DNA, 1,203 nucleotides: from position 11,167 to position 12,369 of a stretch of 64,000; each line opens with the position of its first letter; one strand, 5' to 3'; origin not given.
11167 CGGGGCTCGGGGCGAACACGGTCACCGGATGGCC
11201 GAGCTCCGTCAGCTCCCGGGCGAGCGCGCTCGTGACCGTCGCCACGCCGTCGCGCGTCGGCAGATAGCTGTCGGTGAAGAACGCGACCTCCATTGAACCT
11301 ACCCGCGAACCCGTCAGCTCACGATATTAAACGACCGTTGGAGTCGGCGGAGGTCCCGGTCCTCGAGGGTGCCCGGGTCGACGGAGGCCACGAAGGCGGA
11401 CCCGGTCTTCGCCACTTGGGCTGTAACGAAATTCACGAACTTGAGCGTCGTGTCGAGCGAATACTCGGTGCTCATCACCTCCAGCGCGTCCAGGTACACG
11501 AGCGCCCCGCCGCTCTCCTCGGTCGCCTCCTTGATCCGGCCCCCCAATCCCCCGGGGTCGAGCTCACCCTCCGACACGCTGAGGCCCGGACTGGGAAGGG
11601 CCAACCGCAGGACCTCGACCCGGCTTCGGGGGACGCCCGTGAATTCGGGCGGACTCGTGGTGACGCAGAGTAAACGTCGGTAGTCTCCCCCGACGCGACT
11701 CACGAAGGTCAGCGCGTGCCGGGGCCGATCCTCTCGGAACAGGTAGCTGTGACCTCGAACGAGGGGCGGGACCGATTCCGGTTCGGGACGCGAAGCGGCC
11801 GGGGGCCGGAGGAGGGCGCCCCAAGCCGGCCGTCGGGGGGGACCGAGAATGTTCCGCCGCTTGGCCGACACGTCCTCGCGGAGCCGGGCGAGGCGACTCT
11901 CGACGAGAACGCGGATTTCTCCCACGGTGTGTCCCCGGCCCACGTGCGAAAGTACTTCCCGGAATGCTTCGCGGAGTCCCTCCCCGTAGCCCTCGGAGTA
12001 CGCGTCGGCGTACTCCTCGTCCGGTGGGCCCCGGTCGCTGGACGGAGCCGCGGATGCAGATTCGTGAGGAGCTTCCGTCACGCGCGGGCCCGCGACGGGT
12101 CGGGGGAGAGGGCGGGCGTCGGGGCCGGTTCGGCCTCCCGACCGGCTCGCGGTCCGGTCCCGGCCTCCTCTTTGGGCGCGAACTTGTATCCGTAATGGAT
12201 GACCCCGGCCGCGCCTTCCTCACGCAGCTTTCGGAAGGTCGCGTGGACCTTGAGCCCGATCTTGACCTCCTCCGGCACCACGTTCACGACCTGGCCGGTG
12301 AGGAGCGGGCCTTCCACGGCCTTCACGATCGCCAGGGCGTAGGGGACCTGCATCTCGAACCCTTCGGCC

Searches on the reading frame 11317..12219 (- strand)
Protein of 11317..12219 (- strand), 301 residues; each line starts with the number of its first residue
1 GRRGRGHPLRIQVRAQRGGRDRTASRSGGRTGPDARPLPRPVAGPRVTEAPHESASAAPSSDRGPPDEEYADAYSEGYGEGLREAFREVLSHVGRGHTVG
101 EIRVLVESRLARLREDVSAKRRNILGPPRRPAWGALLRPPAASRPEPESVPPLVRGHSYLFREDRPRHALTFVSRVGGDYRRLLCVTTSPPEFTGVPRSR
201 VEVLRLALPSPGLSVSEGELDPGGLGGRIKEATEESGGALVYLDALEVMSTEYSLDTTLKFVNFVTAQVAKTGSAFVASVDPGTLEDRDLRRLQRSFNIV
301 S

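Call 85: search_protein_families(library=pfam, proteins=[window:11317-12219:-], max_evalue=0.00001)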
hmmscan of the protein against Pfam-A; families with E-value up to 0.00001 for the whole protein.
window:11317-12219:- (301 aa): 2 families
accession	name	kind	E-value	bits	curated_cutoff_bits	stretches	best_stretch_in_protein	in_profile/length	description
PF05763.18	DUF835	-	3.5e-08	33.8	33.1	1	225-297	64-136/136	Protein of unknown function (DUF835)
PF24336.1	DUF7504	-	3.6e-06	28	27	0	218-298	86-174/179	Family of unknown function (DUF7504)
